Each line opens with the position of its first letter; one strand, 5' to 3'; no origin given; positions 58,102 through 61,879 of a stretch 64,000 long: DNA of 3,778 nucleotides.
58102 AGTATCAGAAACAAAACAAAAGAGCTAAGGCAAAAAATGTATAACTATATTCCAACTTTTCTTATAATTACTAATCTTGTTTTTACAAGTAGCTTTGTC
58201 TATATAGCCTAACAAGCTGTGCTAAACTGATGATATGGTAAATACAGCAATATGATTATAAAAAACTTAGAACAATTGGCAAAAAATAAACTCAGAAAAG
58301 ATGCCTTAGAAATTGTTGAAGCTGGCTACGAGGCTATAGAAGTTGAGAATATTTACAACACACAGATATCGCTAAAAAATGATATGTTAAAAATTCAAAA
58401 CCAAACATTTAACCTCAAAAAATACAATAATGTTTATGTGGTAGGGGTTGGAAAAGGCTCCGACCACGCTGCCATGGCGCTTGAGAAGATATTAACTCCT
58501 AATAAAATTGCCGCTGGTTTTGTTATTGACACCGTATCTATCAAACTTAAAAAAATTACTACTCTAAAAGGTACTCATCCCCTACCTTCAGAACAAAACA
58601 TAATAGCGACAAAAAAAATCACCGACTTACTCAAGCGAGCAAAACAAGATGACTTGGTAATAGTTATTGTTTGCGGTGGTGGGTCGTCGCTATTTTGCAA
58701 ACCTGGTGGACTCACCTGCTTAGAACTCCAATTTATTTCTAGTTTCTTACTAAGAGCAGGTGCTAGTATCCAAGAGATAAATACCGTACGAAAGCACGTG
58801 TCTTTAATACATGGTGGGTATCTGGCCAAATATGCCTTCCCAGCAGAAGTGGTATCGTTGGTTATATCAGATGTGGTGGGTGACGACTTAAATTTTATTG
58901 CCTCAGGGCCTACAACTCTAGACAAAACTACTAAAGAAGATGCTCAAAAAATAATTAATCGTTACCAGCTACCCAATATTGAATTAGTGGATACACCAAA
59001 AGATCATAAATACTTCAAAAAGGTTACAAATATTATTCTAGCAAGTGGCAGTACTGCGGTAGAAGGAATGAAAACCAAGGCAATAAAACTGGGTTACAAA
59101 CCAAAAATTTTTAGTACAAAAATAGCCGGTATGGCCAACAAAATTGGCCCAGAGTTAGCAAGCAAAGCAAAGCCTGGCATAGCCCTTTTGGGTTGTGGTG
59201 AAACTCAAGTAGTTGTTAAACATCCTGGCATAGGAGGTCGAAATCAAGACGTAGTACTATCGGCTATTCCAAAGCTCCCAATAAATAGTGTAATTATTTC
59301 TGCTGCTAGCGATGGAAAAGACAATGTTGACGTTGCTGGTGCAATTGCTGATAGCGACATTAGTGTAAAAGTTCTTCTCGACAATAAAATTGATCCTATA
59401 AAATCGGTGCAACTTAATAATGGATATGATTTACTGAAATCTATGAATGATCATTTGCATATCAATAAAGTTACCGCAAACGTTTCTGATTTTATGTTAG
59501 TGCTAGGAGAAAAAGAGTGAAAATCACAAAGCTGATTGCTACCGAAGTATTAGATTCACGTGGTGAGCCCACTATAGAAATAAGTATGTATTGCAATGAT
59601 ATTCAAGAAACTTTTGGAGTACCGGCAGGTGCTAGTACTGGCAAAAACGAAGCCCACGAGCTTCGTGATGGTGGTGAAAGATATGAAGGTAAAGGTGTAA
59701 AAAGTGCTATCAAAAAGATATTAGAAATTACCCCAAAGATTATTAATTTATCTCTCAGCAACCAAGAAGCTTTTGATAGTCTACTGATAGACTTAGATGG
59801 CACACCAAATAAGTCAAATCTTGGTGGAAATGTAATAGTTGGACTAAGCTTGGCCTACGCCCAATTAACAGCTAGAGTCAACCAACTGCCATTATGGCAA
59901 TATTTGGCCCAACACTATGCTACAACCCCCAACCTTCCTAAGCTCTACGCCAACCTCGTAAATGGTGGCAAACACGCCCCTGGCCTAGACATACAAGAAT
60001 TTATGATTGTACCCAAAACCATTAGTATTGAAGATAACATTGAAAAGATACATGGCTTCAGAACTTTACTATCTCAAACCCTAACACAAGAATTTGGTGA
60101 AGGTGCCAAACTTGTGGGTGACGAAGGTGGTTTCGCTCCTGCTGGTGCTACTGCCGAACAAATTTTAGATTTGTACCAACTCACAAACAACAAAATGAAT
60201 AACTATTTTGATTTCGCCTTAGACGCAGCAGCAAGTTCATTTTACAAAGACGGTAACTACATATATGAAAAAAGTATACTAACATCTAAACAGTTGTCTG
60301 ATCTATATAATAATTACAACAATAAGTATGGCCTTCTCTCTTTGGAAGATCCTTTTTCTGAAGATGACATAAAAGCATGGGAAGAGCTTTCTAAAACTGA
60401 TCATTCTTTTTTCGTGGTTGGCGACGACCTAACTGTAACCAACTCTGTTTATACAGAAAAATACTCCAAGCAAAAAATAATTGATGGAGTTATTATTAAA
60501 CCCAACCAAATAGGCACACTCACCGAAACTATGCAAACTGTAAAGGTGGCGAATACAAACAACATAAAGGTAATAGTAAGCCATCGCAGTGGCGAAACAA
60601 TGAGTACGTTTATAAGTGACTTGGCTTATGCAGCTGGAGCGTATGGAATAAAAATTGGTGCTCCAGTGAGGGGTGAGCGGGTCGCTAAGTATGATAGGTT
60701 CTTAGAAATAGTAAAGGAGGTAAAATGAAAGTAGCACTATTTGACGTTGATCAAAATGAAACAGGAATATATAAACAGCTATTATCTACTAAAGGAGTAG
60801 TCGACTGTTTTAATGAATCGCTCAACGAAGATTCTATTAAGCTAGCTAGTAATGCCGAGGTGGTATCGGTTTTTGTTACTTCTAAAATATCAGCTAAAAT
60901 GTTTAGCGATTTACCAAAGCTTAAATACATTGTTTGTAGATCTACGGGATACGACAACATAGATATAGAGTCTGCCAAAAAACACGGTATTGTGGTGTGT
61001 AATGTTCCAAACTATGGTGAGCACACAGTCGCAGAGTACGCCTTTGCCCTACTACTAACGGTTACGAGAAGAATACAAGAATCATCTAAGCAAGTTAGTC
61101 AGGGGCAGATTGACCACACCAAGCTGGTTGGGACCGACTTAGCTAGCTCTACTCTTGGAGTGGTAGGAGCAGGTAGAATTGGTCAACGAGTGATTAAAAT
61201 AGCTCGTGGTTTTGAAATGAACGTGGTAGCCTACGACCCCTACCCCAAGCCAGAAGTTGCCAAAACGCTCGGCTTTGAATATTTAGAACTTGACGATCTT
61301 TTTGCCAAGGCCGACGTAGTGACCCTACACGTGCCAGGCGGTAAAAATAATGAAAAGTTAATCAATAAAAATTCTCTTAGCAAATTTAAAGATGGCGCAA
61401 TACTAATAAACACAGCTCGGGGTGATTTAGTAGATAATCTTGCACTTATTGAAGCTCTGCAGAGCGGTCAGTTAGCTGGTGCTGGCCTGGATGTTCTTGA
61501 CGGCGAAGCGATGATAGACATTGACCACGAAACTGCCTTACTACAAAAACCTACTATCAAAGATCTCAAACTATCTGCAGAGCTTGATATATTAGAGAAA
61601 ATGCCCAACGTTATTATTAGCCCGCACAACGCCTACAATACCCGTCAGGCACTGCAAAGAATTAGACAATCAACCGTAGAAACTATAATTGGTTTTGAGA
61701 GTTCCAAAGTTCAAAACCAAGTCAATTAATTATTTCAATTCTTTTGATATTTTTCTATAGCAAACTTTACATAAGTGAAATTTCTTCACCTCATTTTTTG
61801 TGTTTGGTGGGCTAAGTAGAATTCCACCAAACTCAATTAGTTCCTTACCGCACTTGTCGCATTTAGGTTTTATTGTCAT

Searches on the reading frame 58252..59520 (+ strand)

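Call 65: search_protein_families(library=pfam, proteins=[window:58252-59520:+], max_evalue=0.0001)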
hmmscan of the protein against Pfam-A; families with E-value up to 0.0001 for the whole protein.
window:58252-59520:+ (422 aa): 2 families
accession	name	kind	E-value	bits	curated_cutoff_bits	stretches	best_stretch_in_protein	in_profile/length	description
PF13660.11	DUF4147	-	3.9e-65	220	23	1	18-242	2-224/234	Domain of unknown function (DUF4147)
PF05161.18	MOFRL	-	1.3e-16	61.1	28.3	1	311-413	2-106/106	MOFRL family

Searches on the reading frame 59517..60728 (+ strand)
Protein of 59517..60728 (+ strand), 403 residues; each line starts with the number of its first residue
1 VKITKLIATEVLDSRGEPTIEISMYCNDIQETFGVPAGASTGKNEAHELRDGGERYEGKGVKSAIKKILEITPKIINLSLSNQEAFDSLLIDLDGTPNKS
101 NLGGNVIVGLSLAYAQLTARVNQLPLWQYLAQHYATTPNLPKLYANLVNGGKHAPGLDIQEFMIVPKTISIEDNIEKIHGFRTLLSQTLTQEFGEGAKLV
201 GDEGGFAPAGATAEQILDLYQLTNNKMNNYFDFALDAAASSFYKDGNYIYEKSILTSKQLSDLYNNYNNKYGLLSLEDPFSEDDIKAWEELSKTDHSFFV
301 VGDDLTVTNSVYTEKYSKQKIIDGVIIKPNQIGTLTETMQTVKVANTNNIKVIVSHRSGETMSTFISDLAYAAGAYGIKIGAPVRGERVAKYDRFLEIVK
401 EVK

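Call 65: search_protein_families(library=pfam, proteins=[window:59517-60728:+], max_evalue=0.0001)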
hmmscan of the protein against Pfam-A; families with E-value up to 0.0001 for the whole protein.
window:59517-60728:+ (403 aa): 3 families
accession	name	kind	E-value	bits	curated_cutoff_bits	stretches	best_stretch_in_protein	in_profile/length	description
PF00113.28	Enolase_C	-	3.5e-63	214.1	21.5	1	140-401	4-280/296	Enolase, C-terminal TIM barrel domain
PF03952.21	Enolase_N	-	1.2e-41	142.4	35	1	3-130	1-131/131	Enolase, N-terminal domain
PF13378.12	MR_MLE_C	-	5.3e-05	23.5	29.4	1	269-356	68-154/219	Enolase C-terminal domain-like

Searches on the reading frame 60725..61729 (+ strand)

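Call 65: search_protein_families(library=pfam, proteins=[window:60725-61729:+], max_evalue=0.0001)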
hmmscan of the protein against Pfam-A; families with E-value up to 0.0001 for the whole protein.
window:60725-61729:+ (334 aa): 3 families
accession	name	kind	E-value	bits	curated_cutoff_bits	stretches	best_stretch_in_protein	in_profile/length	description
PF02826.25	2-Hacid_dh_C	-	8e-56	188.7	25.1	1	107-303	1-178/178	D-isomer specific 2-hydroxyacid dehydrogenase, NAD binding domain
PF00389.36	2-Hacid_dh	-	3.9e-31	107.9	24.6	1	5-334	3-134/134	D-isomer specific 2-hydroxyacid dehydrogenase, catalytic domain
PF01262.27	AlaDh_PNT_C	-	3e-05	24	23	0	139-231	26-129/214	Alanine dehydrogenase/PNT, C-terminal domain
